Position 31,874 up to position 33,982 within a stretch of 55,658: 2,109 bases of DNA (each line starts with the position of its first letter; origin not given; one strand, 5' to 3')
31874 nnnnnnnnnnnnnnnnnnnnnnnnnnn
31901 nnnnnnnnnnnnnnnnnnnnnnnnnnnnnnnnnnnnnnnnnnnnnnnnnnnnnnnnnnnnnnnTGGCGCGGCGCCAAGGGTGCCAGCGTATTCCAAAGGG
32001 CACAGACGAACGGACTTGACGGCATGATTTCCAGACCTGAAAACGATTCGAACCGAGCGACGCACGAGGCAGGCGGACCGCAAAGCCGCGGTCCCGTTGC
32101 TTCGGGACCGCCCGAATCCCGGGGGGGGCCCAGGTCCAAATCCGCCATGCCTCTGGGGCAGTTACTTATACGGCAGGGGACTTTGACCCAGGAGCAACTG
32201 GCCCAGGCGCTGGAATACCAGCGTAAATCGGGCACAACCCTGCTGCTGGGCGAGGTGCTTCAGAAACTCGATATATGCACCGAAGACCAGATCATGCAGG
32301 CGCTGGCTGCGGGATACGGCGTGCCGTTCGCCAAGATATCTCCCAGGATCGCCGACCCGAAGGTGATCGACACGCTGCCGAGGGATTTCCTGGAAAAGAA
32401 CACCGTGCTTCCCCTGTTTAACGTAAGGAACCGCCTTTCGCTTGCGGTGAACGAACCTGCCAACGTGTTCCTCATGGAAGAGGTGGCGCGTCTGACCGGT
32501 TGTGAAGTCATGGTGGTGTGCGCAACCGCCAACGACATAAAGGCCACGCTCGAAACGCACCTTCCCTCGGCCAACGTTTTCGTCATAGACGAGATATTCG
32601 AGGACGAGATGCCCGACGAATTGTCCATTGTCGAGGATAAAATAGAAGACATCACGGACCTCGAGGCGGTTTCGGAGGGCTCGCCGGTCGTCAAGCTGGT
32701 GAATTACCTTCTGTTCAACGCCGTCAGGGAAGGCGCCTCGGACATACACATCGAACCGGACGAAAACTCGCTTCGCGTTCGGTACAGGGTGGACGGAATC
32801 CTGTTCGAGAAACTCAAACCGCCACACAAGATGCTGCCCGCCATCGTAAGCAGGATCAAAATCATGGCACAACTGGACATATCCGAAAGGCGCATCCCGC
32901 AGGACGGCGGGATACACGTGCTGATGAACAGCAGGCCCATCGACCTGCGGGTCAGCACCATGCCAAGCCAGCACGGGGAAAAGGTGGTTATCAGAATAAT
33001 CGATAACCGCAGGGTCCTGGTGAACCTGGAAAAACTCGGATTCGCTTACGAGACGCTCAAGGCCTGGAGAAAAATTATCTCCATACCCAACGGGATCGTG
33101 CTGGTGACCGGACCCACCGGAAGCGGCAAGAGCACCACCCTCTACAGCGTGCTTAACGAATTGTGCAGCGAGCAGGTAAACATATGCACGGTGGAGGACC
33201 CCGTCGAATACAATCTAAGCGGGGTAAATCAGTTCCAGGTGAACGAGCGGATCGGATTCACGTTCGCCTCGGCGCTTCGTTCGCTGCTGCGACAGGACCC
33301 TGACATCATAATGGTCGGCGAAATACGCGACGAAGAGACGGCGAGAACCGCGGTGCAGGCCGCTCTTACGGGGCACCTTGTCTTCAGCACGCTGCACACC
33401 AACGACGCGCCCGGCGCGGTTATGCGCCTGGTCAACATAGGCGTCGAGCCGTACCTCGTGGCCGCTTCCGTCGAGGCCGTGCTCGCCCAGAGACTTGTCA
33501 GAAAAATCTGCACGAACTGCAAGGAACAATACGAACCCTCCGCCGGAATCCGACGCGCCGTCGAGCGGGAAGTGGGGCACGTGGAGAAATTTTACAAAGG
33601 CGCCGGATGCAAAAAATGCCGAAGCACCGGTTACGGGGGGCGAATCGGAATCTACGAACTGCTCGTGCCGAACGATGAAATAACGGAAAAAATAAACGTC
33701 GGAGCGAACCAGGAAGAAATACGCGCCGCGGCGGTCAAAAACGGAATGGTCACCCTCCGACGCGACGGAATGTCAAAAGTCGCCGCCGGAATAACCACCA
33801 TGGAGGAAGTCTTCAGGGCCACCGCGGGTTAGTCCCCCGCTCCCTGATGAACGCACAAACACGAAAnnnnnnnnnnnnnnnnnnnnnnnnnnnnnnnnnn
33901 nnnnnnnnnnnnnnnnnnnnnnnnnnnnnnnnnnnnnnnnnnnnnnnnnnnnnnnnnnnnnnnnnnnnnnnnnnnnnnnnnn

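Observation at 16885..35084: An 18 kb hybrid type IV filament locus combines T2SS-style pseudopilins with a PilMNO/MSHA-style core, interrupted by a signalling cassette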

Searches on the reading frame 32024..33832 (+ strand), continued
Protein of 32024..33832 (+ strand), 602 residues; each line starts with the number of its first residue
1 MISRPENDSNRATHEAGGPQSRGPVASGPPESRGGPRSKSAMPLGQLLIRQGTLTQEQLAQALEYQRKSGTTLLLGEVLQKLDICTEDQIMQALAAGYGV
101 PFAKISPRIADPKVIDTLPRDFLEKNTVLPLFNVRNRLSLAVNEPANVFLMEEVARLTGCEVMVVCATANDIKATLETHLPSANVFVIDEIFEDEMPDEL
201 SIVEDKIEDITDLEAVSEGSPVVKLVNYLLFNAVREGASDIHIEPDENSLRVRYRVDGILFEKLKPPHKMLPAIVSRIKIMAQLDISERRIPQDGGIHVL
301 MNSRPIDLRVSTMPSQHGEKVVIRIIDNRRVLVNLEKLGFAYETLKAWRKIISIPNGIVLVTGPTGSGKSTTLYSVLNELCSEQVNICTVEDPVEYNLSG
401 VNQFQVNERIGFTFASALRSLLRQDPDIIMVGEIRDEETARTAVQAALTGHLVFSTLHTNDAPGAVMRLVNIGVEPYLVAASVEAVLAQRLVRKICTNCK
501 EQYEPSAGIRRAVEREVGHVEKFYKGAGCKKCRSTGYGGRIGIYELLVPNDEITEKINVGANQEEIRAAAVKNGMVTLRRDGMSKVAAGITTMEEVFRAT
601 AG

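Call 70: get_annotated_region(hit=H26, flank=5000)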
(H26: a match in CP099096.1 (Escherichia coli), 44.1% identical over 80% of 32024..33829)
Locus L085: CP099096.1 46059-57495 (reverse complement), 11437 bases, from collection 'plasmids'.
description: Escherichia coli strain RHB43-C03 plasmid unnamed1, complete sequence
organism: Escherichia coli (NCBI taxid 562)
taxonomy: Bacteria; Pseudomonadota; Gammaproteobacteria; Enterobacterales; Enterobacteriaceae; Escherichia; Escherichia coli
host: -; source: culture,Pooled faeces sample collected from floor of poultry farm; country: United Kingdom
typing (MOB-suite, as given by PLSDB): conjugative; replicon IncFIB,rep_cluster_2244; relaxase MOBF; mating-pair formation MPF_F
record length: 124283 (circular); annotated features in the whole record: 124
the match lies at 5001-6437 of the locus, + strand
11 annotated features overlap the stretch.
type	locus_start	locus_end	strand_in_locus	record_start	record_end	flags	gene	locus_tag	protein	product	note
CDS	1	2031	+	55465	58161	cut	-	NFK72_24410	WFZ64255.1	M66 family metalloprotease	-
CDS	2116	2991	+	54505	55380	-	gspC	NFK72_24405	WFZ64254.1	type II secretion system protein GspC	-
CDS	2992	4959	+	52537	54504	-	etpD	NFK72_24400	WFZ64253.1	variant type II secretion system secretin EtpD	-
CDS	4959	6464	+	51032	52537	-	gspE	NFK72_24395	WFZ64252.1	type II secretion system ATPase GspE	-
CDS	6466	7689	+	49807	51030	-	gspF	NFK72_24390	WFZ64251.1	type II secretion system inner membrane protein GspF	-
CDS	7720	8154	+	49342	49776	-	gspG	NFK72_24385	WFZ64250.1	type II secretion system major pseudopilin GspG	-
CDS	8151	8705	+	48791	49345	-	gspH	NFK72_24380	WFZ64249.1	type II secretion system minor pseudopilin GspH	-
CDS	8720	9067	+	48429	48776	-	gspI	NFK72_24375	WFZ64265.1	type II secretion system minor pseudopilin GspI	-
CDS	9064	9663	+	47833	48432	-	gspJ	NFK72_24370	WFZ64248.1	type II secretion system minor pseudopilin GspJ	-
CDS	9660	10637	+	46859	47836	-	gspK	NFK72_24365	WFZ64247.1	type II secretion system minor pseudopilin GspK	-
CDS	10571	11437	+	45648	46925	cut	gspL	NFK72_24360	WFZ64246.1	type II secretion system protein GspL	-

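Call 71: get_annotated_region(hit=H43, flank=5000)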
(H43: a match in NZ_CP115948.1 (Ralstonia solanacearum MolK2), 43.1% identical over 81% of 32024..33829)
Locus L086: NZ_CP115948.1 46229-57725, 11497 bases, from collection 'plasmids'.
description: Ralstonia solanacearum MolK2 plasmid pm01, complete sequence
organism: Ralstonia solanacearum MolK2 (NCBI taxid 564065)
taxonomy: Bacteria; Pseudomonadota; Betaproteobacteria; Burkholderiales; Burkholderiaceae; Ralstonia; Ralstonia solanacearum; Ralstonia solanacearum MolK2
host: -; source: Musa sp.; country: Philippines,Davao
typing (MOB-suite, as given by PLSDB): non-mobilizable; replicon rep_cluster_371; mating-pair formation MPF_F
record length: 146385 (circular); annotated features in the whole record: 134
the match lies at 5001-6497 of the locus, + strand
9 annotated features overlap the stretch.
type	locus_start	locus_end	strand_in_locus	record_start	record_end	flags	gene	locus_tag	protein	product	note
CDS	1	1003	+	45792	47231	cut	gspL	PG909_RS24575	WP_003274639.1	type II secretion system protein GspL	GO:0015628 - protein secretion by the type II secretion system [Evidence IEA]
CDS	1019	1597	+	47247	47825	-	gspM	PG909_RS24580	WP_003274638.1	type II secretion system protein GspM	GO:0015628 - protein secretion by the type II secretion system [Evidence IEA]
CDS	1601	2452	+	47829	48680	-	-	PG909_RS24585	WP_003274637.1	type II secretion system protein N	-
CDS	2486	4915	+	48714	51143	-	gspD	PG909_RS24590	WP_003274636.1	type II secretion system secretin GspD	GO:0015628 - protein secretion by the type II secretion system [Evidence IEA]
CDS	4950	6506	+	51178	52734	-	gspE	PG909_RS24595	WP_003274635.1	type II secretion system ATPase GspE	GO:0015628 - protein secretion by the type II secretion system [Evidence IEA]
CDS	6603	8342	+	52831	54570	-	-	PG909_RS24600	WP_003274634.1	DUF4153 domain-containing protein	-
CDS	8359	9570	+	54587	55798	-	gspF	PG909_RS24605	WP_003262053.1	type II secretion system inner membrane protein GspF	GO:0015628 - protein secretion by the type II secretion system [Evidence IEA]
CDS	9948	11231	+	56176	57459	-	-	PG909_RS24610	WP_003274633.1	hypothetical protein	-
CDS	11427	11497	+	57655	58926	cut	-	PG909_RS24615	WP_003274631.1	hypothetical protein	-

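Call 72: get_annotated_region(hit=H6, flank=5000)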
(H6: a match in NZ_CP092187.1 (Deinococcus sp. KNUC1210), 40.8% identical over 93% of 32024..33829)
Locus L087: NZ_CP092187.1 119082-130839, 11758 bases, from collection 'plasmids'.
description: Deinococcus sp. KNUC1210 plasmid unnamed1, complete sequence
organism: Deinococcus sp. KNUC1210 (NCBI taxid 2917691)
taxonomy: Bacteria; Deinococcota; Deinococci; Deinococcales; Deinococcaceae; Deinococcus; Deinococcus sp. KNUC1210
host: -; source: Setaria viridis,cell culture,rhizospheric soil; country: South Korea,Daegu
typing (MOB-suite, as given by PLSDB): non-mobilizable
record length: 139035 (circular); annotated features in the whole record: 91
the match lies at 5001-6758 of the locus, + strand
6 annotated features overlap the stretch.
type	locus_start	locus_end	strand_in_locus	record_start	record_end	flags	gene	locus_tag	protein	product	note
CDS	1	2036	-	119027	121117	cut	-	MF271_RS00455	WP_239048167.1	hypothetical protein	-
CDS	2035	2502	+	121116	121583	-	-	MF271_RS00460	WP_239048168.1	hypothetical protein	-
CDS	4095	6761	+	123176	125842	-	-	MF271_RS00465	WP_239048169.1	ATPase, T2SS/T4P/T4SS family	-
CDS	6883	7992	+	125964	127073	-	-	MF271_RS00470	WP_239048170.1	metallophosphoesterase family protein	-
CDS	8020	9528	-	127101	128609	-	-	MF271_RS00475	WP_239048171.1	SulP family inorganic anion transporter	-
CDS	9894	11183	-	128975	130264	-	-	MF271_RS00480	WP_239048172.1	trypsin-like peptidase domain-containing protein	-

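Call 73: get_annotated_region(hit=H10, flank=5000)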
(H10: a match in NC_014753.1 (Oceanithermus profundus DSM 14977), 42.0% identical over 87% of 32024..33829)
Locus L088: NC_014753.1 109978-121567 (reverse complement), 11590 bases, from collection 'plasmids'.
description: Oceanithermus profundus DSM 14977 plasmid pOCEPR01, complete sequence
organism: Oceanithermus profundus DSM 14977 (NCBI taxid 670487)
taxonomy: Bacteria; Deinococcota; Deinococci; Thermales; Thermaceae; Oceanithermus; Oceanithermus profundus; Oceanithermus profundus DSM 14977
host: -; source: deep sea hot vent; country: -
typing (MOB-suite, as given by PLSDB): conjugative; replicon rep_cluster_1819; relaxase MOBC; mating-pair formation MPF_T
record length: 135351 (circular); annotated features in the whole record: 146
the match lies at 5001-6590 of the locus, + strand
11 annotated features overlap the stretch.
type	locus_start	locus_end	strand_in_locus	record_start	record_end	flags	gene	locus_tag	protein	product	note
CDS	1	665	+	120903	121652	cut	-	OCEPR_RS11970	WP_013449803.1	Rad52/Rad22 family DNA repair protein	-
CDS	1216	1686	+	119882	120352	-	-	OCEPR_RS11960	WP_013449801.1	hypothetical protein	-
CDS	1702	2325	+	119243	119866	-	-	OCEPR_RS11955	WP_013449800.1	hypothetical protein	-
CDS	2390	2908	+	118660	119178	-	-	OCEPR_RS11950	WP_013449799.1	hypothetical protein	-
CDS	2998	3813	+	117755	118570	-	-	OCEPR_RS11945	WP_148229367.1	hypothetical protein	-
CDS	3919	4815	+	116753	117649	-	-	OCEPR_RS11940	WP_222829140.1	hypothetical protein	-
CDS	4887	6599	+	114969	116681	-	-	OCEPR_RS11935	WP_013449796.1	GspE/PulE family protein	GO:0009306 - protein secretion [Evidence IEA]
CDS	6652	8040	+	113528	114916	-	-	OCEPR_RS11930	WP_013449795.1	hypothetical protein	-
CDS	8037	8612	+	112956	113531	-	-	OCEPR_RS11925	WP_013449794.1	hypothetical protein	-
CDS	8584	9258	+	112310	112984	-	-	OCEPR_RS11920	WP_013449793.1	hypothetical protein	-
CDS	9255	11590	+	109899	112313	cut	-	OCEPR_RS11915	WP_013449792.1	secretin N-terminal domain-containing protein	-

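Call 74: get_annotated_region(hit=H22, flank=5000)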
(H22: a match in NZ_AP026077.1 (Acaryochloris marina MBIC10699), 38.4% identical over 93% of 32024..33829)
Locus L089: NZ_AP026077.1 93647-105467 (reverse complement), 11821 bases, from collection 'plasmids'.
description: Acaryochloris marina MBIC10699 plasmid pREC2, complete sequence
organism: Acaryochloris marina MBIC10699 (NCBI taxid 2954813)
taxonomy: Bacteria; Cyanobacteriota; Cyanophyceae; Acaryochloridales; Acaryochloridaceae; Acaryochloris; Acaryochloris marina; Acaryochloris marina MBIC10699
host: -; source: cell culture,Ascidian, Diplosoma similis; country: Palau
typing (MOB-suite, as given by PLSDB): conjugative; relaxase MOBF; mating-pair formation MPF_T
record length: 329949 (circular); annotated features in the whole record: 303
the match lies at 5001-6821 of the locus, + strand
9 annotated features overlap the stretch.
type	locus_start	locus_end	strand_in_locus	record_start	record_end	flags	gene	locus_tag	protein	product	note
CDS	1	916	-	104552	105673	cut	-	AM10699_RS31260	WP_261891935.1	NAD(P)/FAD-dependent oxidoreductase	-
CDS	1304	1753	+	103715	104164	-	-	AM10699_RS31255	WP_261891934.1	Fur family transcriptional regulator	GO:0006355 - regulation of DNA-templated transcription [Evidence IEA]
CDS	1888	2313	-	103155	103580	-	-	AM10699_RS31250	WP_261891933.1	Fur family transcriptional regulator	GO:0006355 - regulation of DNA-templated transcription [Evidence IEA]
CDS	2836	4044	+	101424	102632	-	zigA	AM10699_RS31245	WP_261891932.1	zinc metallochaperone GTPase ZigA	-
CDS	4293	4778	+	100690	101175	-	-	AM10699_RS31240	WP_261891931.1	transcriptional repressor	GO:0006355 - regulation of DNA-templated transcription [Evidence IEA]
CDS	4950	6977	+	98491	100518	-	-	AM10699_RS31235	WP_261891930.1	GspE/PulE family protein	GO:0009306 - protein secretion [Evidence IEA]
CDS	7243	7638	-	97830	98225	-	-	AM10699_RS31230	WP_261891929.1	heme-binding protein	-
CDS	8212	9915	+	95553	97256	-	-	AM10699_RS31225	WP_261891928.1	protein adenylyltransferase SelO family protein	-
CDS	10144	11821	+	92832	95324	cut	priA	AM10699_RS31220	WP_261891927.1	primosomal protein N'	GO:0032508 - DNA duplex unwinding [Evidence IEA]; GO:0006260 - DNA replication [Evidence IEA]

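Call 75: get_annotated_region(hit=H40, flank=8000)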
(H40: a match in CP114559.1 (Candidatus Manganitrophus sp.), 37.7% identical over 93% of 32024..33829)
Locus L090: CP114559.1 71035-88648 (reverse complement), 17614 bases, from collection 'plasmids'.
description: MAG: Candidatus Manganitrophus sp. isolate GAC2 plasmid unnamed4, complete sequence
organism: Candidatus Manganitrophus sp. (NCBI taxid 2927580)
taxonomy: Bacteria; Nitrospirota; Nitrospiria; Candidatus Troglogloeales; Candidatus Manganitrophaceae; Candidatus Manganitrophus; Candidatus Manganitrophus sp.
host: -; source: activated carbon metagenome,metagenomic assembly,Carbon granules from GAC filter; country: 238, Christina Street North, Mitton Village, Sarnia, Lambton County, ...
typing (MOB-suite, as given by PLSDB): non-mobilizable
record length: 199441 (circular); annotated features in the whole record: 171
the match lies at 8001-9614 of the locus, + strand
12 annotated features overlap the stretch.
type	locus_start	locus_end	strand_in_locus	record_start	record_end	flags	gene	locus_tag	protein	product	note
CDS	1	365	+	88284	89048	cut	-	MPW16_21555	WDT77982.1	ABC transporter permease subunit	-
CDS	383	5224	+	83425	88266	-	-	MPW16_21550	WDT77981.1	hypothetical protein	-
CDS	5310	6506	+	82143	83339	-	-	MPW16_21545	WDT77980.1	prepilin-type N-terminal cleavage/methylation domain-containing protein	-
CDS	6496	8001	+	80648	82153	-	-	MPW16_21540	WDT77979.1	prepilin-type N-terminal cleavage/methylation domain-containing protein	-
CDS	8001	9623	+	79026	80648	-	-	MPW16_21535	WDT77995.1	ATPase, T2SS/T4P/T4SS family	-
CDS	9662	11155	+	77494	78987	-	-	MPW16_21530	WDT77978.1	GspE/PulE family protein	-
CDS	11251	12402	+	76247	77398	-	-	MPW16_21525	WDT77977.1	type II secretion system F family protein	-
CDS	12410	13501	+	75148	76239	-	-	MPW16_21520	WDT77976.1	type IV pilus twitching motility protein PilT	-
CDS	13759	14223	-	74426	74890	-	-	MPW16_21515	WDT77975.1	ferritin-like domain-containing protein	-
CDS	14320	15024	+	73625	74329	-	-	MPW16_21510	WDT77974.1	transposase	-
CDS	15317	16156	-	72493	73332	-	-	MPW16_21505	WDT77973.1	replication-relaxation family protein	-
CDS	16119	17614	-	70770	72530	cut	-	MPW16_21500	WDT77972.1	CHC2 zinc finger domain-containing protein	-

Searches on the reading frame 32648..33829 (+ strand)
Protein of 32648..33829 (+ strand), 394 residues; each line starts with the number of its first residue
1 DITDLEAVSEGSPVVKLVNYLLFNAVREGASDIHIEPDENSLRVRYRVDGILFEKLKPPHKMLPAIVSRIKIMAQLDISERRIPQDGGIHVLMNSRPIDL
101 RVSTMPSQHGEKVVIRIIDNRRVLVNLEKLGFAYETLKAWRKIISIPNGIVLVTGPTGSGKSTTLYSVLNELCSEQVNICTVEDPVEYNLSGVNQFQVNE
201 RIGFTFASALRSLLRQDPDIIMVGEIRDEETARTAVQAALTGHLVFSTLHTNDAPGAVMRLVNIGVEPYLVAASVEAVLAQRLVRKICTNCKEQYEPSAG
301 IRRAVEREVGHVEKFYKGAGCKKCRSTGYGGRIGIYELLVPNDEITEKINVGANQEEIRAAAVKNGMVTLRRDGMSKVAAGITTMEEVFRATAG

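Call 20: search_solved_structures(query=window:32648-33829:+, max_evalue=1e-20)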
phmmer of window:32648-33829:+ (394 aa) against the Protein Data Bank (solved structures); distinct sequences matched with E-value up to 1e-20: 20.
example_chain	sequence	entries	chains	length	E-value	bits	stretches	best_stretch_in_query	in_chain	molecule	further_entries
5tsg_B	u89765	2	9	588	2e-131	441.3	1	1-393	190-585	Type IV pilus biogenesis ATPase PilB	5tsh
6olj_C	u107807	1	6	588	1.1e-130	438.9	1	1-393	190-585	Type IV pilus biogenesis ATPase PilB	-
5zfr_A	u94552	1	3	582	4.6e-130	436.8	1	1-393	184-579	Type IV pilus biogenesis ATPase PilB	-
4pht_A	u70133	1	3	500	6.8e-126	423.1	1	4-392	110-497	General secretory pathway protein E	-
1p9r_A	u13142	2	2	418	3.3e-125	420.9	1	7-392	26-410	General secretion pathway protein E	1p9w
4kss_A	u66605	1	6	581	4.4e-125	420.4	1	7-392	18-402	Type II secretion system protein E, hemolysin-coregulated protein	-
4ksr_A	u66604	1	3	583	4.6e-125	420.4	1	7-392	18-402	Type II secretion system protein E, Hemolysin-coregulated protein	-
3jc8_Ba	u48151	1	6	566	1.1e-124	419.2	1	4-393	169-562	Type IV-A pilus assembly ATPase PilB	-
5oiu_A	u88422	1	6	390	2.1e-112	378.8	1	13-392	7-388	Type IV pilus assembly protein PilF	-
5it5_F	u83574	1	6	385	3.5e-112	378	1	15-392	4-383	ATP binding motif-containing protein PilF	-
6ejf_A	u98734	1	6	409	4.2e-112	377.8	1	15-392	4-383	Type IV pilus assembly protein PilF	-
6f8l_G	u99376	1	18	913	1.5e-111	375.9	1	12-392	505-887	Type IV pilus assembly protein PilF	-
3jvu_A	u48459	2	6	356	4.8e-38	134.1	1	21-289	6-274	Twitching mobility protein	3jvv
2ewv_A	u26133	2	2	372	8.4e-37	130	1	21-265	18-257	twitching motility protein PilT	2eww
2gsz_A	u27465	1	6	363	1.1e-36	129.6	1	21-286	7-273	twitching motility protein PilT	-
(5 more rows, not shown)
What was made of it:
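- On T4aP (type IVa pilus): Core scores tie with GspE (call 20).
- Closest known: Thermus thermophilus T4aP/competence pilus. Different: ATPase core similarity to PilF (378 bits) is lower than to Geobacter PilB or Vibrio GspE (call 20).
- ATPase core scores tie between PilB and GspE: Geobacter PilB 441, Vibrio GspE 421-423, Myxococcus PilB 419 (call 20).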
